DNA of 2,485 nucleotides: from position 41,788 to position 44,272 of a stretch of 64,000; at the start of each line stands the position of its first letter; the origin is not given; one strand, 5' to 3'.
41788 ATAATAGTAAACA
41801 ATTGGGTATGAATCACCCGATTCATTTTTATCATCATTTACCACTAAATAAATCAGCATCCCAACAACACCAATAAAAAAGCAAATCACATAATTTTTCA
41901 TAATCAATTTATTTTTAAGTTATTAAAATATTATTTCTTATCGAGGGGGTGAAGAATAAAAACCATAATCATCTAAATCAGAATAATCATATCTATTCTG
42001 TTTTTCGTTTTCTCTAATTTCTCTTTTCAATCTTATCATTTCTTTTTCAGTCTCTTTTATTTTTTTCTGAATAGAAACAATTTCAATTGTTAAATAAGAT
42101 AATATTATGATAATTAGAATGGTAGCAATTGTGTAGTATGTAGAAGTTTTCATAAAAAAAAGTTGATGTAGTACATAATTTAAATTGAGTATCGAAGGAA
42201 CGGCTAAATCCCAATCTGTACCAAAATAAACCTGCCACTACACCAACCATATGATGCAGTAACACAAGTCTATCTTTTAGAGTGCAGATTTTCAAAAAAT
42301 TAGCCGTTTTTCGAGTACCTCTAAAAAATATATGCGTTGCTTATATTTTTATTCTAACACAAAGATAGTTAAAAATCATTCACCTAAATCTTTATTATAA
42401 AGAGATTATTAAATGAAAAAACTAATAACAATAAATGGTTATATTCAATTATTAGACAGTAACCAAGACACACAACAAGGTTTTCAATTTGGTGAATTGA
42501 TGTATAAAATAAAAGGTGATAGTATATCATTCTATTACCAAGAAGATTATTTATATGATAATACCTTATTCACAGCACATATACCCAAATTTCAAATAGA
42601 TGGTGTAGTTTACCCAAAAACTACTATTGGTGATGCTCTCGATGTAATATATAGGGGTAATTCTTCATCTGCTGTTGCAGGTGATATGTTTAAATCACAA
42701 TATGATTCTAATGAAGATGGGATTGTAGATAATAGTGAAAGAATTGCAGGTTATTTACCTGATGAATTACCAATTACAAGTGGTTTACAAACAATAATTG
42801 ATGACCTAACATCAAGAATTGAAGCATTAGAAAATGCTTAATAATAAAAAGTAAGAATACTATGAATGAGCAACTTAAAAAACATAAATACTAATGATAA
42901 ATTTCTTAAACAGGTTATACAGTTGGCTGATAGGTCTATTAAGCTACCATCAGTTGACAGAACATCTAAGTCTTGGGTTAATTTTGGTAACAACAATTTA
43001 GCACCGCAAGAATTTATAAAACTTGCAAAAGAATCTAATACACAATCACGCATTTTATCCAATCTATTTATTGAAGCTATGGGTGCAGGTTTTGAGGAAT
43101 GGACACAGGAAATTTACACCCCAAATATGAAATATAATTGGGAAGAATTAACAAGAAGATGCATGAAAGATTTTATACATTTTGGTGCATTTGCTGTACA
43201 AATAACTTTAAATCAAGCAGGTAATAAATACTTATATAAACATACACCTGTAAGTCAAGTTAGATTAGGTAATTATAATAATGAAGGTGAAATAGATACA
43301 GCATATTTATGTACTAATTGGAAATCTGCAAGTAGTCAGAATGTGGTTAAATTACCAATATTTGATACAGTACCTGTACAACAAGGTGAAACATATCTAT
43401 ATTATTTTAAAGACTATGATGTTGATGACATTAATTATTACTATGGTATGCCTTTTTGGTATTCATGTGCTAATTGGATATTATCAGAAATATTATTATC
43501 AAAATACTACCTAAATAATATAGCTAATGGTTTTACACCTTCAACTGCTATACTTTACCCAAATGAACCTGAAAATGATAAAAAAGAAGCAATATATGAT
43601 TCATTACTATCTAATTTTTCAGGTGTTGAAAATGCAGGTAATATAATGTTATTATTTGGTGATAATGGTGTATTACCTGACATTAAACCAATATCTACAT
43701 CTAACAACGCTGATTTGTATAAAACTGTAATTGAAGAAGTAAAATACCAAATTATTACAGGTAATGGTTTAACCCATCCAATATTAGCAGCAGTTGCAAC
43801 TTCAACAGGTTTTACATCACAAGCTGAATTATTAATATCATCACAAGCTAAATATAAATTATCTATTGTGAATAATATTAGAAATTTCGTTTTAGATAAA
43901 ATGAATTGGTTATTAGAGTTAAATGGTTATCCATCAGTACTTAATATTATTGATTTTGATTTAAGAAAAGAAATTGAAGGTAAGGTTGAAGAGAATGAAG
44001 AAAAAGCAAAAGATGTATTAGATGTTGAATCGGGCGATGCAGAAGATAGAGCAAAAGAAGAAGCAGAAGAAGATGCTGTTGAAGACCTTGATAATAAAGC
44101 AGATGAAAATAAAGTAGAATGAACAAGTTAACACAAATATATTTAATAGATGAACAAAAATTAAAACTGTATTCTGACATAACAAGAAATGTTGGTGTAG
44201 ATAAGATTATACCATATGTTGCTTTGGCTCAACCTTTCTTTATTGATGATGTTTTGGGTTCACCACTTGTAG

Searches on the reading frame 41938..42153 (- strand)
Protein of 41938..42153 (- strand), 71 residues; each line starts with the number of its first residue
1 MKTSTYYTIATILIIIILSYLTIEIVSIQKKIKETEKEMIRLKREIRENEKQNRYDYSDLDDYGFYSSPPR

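Call 14: search_protein_families(library=pfam, proteins=[window:41938-42153:-], max_evalue=0.01)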
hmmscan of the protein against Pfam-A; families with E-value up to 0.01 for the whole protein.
window:41938-42153:- (71 aa): 1 family
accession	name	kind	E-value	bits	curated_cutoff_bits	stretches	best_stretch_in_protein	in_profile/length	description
PF24073.1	DUF7365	-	0.0093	16.5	27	1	9-63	13-66/101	Coiled-coil region of unknown function (DUF7365)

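Call 15: search_protein_families(library=phrogs, proteins=[window:41938-42153:-], max_evalue=0.001)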
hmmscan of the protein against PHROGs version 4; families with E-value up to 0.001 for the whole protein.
window:41938-42153:- (71 aa): 0 families

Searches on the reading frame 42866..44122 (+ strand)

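Call 14: search_protein_families(library=pfam, proteins=[window:42866-44122:+], max_evalue=0.01)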
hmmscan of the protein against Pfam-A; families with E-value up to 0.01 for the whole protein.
window:42866-44122:+ (418 aa): 1 family
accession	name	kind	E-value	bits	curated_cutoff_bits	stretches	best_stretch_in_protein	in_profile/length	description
PF04860.17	Phage_portal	-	8.7e-06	25.6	39.1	1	86-281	45-212/321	Phage portal protein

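Call 15: search_protein_families(library=phrogs, proteins=[window:42866-44122:+], max_evalue=0.001)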
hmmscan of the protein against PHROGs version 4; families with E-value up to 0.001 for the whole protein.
window:42866-44122:+ (418 aa): 3 families
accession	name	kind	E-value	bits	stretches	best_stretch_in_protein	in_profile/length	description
phrog_11226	-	head and packaging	2.9e-33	116.4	1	33-346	20-363/388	portal protein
phrog_33693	-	head and packaging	4.7e-18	65.9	1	97-362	86-353/560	portal protein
phrog_2662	-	head and packaging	0.00049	19.8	1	177-263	190-276/717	portal protein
